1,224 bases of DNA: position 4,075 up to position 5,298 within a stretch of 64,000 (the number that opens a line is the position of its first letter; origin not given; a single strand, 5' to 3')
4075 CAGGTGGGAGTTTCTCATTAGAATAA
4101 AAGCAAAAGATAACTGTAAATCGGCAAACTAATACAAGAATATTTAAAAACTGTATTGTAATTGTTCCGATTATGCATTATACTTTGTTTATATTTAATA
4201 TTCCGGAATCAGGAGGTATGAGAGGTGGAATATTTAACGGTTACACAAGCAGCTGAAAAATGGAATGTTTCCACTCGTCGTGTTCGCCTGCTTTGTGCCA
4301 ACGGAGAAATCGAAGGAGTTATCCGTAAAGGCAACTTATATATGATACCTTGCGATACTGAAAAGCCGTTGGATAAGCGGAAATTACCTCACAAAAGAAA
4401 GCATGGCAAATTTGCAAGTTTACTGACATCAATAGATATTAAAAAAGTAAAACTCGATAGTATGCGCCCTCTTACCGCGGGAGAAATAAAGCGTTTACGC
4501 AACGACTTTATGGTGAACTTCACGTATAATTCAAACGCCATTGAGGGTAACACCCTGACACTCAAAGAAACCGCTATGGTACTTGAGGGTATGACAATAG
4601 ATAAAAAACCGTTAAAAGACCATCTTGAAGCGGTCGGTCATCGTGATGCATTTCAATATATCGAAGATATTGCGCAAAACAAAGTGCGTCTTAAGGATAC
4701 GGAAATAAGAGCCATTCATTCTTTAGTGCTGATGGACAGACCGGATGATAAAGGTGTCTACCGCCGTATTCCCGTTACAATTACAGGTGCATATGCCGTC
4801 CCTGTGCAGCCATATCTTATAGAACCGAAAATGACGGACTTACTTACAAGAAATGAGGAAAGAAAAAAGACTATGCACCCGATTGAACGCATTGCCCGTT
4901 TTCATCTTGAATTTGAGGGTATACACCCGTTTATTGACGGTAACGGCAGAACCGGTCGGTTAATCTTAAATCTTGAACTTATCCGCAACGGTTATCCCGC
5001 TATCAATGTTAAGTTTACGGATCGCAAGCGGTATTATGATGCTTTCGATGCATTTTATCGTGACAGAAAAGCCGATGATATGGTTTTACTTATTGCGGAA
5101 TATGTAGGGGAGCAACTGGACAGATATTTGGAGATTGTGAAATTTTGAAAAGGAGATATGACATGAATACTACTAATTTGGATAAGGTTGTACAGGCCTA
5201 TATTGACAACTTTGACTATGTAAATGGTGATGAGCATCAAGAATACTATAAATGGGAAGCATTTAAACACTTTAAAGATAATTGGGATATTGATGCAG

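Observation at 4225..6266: HTH-Fic adenylyltransferase in an operon with an uncharacterised partner, inserted at the head of the def-fmt cluster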

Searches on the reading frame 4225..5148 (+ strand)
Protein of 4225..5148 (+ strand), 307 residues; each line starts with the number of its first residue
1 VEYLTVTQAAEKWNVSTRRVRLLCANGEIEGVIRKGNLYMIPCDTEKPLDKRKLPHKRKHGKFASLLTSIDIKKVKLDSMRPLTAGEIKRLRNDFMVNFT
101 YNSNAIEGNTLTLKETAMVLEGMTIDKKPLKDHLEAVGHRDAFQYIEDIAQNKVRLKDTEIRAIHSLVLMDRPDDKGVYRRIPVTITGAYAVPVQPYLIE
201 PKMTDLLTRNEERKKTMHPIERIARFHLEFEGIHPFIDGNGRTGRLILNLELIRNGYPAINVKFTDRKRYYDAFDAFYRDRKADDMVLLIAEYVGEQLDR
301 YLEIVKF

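Call 3: search_protein_families(library=pfam, proteins=[window:4225-5148:+], max_evalue=1)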
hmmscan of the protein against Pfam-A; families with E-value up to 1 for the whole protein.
window:4225-5148:+ (307 aa): 3 families
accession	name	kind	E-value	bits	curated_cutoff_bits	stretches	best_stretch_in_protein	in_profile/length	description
PF02661.23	Fic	-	7.8e-20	72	24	1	158-251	4-92/93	Fic/DOC family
PF12728.13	HTH_17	-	4.3e-06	27.3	27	1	3-44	1-41/51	Helix-turn-helix domain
PF20038.5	HTH_59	-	0.028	14.8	27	1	4-26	8-32/66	Helix-turn-helix domain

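Call 4: search_protein_families(library=ncbifam, proteins=[window:4225-5148:+], max_evalue=1)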
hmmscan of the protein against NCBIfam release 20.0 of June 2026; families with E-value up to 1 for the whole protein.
window:4225-5148:+ (307 aa): 9 families
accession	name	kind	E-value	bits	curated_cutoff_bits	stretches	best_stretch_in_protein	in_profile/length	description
NF046030.1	ProtAdlyltaseSoFic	equivalog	7.3e-11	41.6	550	1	203-290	159-255/361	protein adenylyltransferase Fic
TIGR02613.1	mob_myst_B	hypoth_equivalog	7e-06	26.1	124.4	1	191-261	78-150/186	mobile mystery protein B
NF046029.1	ProtAdlyltaseNmFic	equivalog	1.1e-05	25.2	230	1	220-275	83-138/177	protein adenylyltransferase Fic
NF041381.1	XopAC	subfamily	0.00016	20.5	450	1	213-285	372-442/451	XopAC/AvrAC family type III secretion system effector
TIGR01764.1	excise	domain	0.001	19.4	28.8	1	3-42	1-39/49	excisionase family DNA-binding protein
NF007672.0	PRK10347.1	equivalog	0.014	15.1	181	1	219-257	120-158/200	putative adenosine monophosphate-protein transferase Fic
NF045983.1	ProtAdnltaseVbhT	equivalog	0.025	13.7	800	1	161-272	59-172/419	type II toxin-antitoxin system protein adenylyltransferase VbhT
TIGR01550.1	DOC_P1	subfamily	0.1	12.8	38.65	1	234-257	66-89/122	type II toxin-antitoxin system death-on-curing family toxin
NF010653.0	PRK14052.1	equivalog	0.1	11.7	364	1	232-255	346-369/387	VopS family T3SS effector adenosine monophosphate-protein transferase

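Call 5: search_protein_families(library=padloc, proteins=[window:4225-5148:+], max_evalue=1)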
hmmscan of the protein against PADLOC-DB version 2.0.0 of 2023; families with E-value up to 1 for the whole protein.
window:4225-5148:+ (307 aa): 9 families
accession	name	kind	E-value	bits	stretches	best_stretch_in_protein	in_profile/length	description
PDLC04836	PDC-S04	-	1.2e-35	120.9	1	95-303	25-232/244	-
PDLC04840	PDC-S04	-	7.5e-34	115.4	1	93-275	9-197/227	-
PDLC04837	PDC-S04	-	3.6e-32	109.5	1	92-283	22-213/234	-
PDLC03963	SoFic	-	4.3e-27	93.4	1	63-305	25-271/361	-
PDLC04839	PDC-S04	-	5.9e-15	53.5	1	101-276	4-185/205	-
PDLC04838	PDC-S04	-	2.1e-08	32.2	1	196-294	101-202/209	-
PDLC04966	PDC-S24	-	7.8e-08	29.6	1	153-257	229-341/497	-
PDLC04841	PDC-S04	-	2e-05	22.4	1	219-281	195-257/292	-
PDLC04842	PDC-S04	-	3.9e-05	21.5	1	221-275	99-153/202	-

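Call 7: search_protein_families(library=phrogs, proteins=[window:4225-5148:+], max_evalue=1)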
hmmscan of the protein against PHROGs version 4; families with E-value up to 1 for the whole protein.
window:4225-5148:+ (307 aa): 13 families
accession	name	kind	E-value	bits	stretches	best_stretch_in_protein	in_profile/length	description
phrog_11900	-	unknown function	2.9e-58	198.1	1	86-301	4-224/230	-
phrog_5978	-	unknown function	1.4e-33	117.5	1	53-279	8-251/364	-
phrog_23170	-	unknown function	1.9e-07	31.9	1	206-285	96-180/191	-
phrog_13548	-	unknown function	0.00035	20.7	1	220-260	188-228/379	-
phrog_12747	-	unknown function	0.00043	20.9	1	220-279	124-183/211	-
phrog_10690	-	unknown function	0.00081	19.5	1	218-261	264-307/346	-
phrog_10045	-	DNA, RNA and nucleotide metabolism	0.001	19.9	1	2-45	19-62/74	HTH DNA binding protein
phrog_2655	-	integration and excision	0.0013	19.4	1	2-53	113-167/181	excisionase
phrog_29649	-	unknown function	0.006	17.6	1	93-120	9-37/78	-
phrog_6401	-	DNA, RNA and nucleotide metabolism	0.082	13.8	1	2-42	8-48/64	DNA binding protein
phrog_2907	-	integration and excision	0.14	13.6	1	2-32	5-35/117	excisionase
phrog_22141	-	DNA, RNA and nucleotide metabolism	0.19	12.5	1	7-45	41-79/166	DNA binding protein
phrog_577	-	moron, auxiliary metabolic gene and host takeover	0.29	12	1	221-257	54-90/128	Doc-like toxin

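Call 24: find_homologous_proteins(query=window:4225-5148:+)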
Query window:4225-5148:+ (307 aa): 8000 proteins with E <= 0.001 among 8000 candidates; the best 120 are listed.
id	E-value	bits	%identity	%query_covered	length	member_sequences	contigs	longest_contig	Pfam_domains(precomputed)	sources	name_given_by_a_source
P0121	5.1e-199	678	99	100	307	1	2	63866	PF02661.24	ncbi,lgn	-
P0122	7.2e-199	677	99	100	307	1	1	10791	PF02661.24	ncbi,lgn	-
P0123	3.5e-198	675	98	100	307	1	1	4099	PF02661.24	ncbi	-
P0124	7.1e-198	674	98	100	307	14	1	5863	PF02661.24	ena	-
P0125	3.9e-195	665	96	100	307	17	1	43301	PF02661.24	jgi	jgi:Fic family protein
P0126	4.5e-178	609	88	100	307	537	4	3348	PF02661.24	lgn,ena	-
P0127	8.9e-177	605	87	100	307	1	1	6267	PF12728.14,PF02661.24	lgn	-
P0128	2.3e-176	604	87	100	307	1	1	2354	PF12728.14,PF02661.24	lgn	-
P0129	2.4e-176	604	87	100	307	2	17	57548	PF02661.24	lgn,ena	-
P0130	2.9e-176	603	87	100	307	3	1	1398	PF02661.24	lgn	-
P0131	3.3e-176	603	87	100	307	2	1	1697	PF12728.14,PF02661.24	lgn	-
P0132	3.6e-176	603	87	100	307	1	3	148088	PF12728.14,PF02661.24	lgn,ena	-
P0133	5.5e-176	602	87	100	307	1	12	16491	PF02661.24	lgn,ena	-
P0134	1.2e-175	601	86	100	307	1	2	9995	PF02661.24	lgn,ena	-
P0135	1.2e-175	601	86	100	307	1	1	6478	PF02661.24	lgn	-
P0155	5.7e-170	583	82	100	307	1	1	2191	PF12728.14,PF02661.24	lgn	-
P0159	4.6e-169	580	82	100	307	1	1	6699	PF12728.14,PF02661.24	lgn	-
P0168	2.4e-168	577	83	100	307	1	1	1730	PF12728.14,PF02661.24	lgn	-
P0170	3.4e-168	577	82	99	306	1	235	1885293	PF02661.24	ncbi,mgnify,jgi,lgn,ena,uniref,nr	ncbi:Fic family protein [Amedibacterium intestinale]|mgnify:FL=1|uniref:Fic family protein n=1 Tax=A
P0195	1.2e-166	572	82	99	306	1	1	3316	PF12728.14,PF02661.24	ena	-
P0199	3.9e-166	570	80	100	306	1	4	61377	PF12728.14,PF02661.24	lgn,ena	-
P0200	6.8e-166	569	80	99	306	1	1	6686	PF12728.14,PF02661.24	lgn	-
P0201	7.4e-166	569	79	100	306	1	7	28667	PF12728.14,PF02661.24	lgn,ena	-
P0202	3.2e-165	567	80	99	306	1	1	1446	PF12728.14,PF02661.24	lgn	-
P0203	3.5e-165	567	80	100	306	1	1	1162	PF12728.14,PF02661.24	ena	-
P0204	4.8e-165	566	79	100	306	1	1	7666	PF12728.14,PF02661.24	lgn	-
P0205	1.7e-164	565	79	100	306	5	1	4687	PF12728.14,PF02661.24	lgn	-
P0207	2.7e-163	561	80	100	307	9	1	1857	PF12728.14,PF02661.24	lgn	-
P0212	3.7e-162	557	79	100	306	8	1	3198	PF12728.14,PF02661.24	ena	-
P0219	3.5e-159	547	78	100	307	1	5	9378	PF12728.14,PF02661.24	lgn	-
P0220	4.3e-159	547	78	100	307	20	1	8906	PF12728.14,PF02661.24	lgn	-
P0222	6.3e-159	546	77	100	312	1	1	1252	PF12728.14,PF02661.24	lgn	-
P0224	2.5e-158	544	77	100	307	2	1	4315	PF12728.14,PF02661.24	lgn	-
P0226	6.3e-158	543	77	100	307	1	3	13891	PF12728.14,PF02661.24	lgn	-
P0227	6.4e-158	543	77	99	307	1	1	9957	PF12728.14,PF02661.24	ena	-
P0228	9.7e-158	542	78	100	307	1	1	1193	PF12728.14,PF02661.24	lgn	-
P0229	3.1e-157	541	77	100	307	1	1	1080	PF12728.14,PF02661.24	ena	-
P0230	3.6e-157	541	76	99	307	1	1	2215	PF12728.14,PF02661.24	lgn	-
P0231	4.4e-157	540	77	100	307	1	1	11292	PF12728.14,PF02661.24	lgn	-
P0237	1.2e-152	526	74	100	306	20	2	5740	PF12728.14,PF02661.24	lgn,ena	-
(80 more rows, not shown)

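Call 25: find_encoding_contigs(protein=P0170, flank=6000, max_places=6)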
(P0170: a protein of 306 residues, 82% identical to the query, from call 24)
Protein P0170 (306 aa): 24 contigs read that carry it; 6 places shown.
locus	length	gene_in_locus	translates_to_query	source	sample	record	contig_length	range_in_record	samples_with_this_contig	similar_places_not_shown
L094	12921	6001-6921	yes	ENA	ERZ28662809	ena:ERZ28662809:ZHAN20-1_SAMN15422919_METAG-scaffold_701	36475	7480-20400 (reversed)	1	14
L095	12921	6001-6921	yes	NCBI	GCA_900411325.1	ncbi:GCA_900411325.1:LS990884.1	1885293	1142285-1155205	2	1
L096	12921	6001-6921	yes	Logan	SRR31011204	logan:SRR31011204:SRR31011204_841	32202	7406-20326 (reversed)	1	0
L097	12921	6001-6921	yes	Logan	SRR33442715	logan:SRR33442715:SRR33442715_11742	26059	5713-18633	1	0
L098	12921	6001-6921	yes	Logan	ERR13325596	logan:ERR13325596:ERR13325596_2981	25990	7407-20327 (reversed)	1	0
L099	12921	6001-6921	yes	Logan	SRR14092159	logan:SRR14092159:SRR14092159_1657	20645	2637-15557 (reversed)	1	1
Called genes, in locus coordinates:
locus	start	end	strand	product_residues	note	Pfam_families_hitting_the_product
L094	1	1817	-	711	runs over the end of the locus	PF09371:Tex_N, PF22706:Tex_central_region, PF16921:Tex_YqgF, PF14639:YqgF, PF12836:HHH_3, PF17674:HHH_9, PF00575:S1, PF23459:S1_RRP5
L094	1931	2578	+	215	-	-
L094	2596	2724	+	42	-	-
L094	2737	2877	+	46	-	-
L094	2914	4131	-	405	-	PF05343:Peptidase_M42 (faint), PF01546:Peptidase_M20, PF07687:M20_dimer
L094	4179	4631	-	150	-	PF09537:DUF2383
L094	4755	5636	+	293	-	PF02811:PHP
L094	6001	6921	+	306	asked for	PF02661:Fic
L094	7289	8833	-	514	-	PF00931:NB-ARC (faint), PF02463:SMC_N (faint), PF03193:RsgA_GTPase (faint), PF13175:AAA_15 (faint), PF13555:AAA_29 (faint), PF25199:nSTAND_NTPase5 (faint), PF00005:ABC_tran, PF00005:ABC_tran, +3 more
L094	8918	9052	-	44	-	-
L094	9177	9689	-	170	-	PF03413:PepSY (weak)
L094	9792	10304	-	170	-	PF00258:Flavodoxin_1, PF12641:Flavodoxin_3, PF12724:Flavodoxin_5 (faint)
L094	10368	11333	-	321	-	PF01408:GFO_IDH_MocA, PF03447:NAD_binding_3 (weak), PF03807:F420_oxidored (faint), PF22725:GFO_IDH_MocA_C3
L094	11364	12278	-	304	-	PF00294:PfkB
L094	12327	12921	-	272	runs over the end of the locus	PF00702:Hydrolase (weak), PF08282:Hydrolase_3, PF05116:S6PP (weak)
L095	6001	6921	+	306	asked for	PF02661:Fic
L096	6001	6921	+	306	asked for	PF02661:Fic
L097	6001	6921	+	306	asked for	PF02661:Fic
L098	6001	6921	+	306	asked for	PF02661:Fic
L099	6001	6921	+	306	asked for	PF02661:Fic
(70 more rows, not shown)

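Call 26: find_encoding_contigs(protein=P0129, flank=6000, max_places=5)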
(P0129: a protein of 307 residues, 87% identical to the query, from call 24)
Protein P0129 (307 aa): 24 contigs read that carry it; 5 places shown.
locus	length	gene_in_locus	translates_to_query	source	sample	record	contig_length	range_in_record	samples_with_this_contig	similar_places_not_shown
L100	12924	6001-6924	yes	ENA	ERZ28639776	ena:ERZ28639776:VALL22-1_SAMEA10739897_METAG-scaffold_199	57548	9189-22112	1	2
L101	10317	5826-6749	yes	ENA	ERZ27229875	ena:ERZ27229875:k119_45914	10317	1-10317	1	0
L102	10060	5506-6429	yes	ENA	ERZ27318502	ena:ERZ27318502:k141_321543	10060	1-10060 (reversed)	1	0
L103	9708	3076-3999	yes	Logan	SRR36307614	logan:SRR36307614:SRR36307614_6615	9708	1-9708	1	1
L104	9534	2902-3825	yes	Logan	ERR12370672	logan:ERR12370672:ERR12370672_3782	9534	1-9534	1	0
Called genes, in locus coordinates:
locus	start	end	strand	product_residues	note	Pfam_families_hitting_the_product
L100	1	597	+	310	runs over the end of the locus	-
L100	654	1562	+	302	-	-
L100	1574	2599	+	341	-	PF13310:Virulence_RhuM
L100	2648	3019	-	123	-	PF14198:TnpV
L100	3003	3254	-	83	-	-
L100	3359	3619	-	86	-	-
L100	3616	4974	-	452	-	PF03432:Relaxase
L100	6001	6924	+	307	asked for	PF02661:Fic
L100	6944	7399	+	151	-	-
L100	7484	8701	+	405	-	PF01555:N6_N4_Mtase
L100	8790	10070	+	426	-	PF00270:DEAD, PF04851:ResIII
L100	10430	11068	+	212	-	PF00440:TetR_N, PF21303:TetR_C_39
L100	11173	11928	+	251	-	-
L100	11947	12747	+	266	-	PF02517:Rce1-like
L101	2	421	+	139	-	?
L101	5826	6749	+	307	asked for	PF02661:Fic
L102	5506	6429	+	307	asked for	PF02661:Fic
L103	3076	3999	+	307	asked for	PF02661:Fic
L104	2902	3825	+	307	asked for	PF02661:Fic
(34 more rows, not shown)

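Call 31: search_solved_structures(query=window:4225-5148:+, max_evalue=0.001, show_alignments=2)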
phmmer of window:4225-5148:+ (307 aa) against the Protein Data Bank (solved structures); distinct sequences matched with E-value up to 0.001: 29.
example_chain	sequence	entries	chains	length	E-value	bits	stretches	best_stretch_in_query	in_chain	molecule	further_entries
6i7g_A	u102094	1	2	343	2.2e-27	99.7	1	70-278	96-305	Adenosine monophosphate-protein transferase FICD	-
4u04_A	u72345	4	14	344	2.2e-27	99.7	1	70-278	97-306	Adenosine monophosphate-protein transferase FICD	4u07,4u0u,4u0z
6i7h_A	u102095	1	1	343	1e-26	97.5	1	70-278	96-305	Adenosine monophosphate-protein transferase FICD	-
6i7i_A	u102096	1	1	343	1.4e-26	97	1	70-278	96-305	Adenosine monophosphate-protein transferase FICD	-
9yz5_A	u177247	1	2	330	1.9e-26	96.6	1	70-278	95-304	Protein adenylyltransferase FICD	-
4u0s_A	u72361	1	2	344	2.1e-26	96.5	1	70-278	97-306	Adenosine monophosphate-protein transferase FICD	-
6i7j_A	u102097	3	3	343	2.7e-26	96.1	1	70-278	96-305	Adenosine monophosphate-protein transferase FICD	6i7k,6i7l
5jj6_A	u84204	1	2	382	1.5e-25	93.6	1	88-302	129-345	Adenosine monophosphate-protein transferase FICD homolog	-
7b7z_A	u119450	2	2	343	6.6e-25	91.5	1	70-278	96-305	Protein adenylyltransferase FICD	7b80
6zmd_B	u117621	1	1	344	8e-25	91.3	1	70-276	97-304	Protein adenylyltransferase FICD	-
5jj7_A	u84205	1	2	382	1.4e-24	90.5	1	88-302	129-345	Adenosine monophosphate-protein transferase FICD homolog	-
3cuc_A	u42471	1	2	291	5.5e-23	85.3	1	76-272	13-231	Protein of unknown function with a Fic domain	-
4x2e_A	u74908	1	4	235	7.8e-22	81.5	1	90-272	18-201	Fic family protein putative filamentation induced by cAMP protein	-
4x2c_A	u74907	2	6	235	1.4e-20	77.4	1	90-272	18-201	Fic family protein putative filamentation induced by cAMP protein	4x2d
4rgl_A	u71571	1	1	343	3.9e-15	59.5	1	89-261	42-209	Filamentation induced by cAMP protein Fic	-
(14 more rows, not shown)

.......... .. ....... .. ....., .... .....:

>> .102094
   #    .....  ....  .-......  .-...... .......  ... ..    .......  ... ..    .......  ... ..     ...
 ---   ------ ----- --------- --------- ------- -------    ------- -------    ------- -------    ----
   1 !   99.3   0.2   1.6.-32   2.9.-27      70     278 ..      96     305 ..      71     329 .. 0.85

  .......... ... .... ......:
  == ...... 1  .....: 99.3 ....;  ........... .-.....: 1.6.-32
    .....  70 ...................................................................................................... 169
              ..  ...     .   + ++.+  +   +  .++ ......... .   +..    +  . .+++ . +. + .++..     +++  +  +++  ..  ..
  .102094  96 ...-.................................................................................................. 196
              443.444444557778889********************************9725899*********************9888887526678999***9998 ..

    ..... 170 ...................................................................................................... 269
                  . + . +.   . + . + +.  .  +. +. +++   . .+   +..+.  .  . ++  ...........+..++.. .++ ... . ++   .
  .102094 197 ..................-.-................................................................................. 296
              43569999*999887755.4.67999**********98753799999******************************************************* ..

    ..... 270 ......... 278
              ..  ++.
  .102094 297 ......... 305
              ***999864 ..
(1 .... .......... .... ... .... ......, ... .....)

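Call 37: search_protein_families(library=pfam, proteins=[L100:6944-7399:+], max_evalue=0.01)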
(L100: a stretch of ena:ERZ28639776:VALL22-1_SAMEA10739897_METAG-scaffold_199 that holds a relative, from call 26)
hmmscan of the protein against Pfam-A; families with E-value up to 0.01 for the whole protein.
L100:6944-7399:+ (151 aa): 3 families
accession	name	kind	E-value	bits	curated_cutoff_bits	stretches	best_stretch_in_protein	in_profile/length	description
PF01555.25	N6_N4_Mtase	-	0.00013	22.5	26.7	1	111-150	1-33/221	DNA methylase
PF03602.21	Cons_hypoth95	-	0.0019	18.3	24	1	99-124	101-127/182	Conserved hypothetical protein 95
PF02086.21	MethyltransfD12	-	0.0033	17.6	22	1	104-139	169-207/253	D12 class N6 adenine-specific DNA methyltransferase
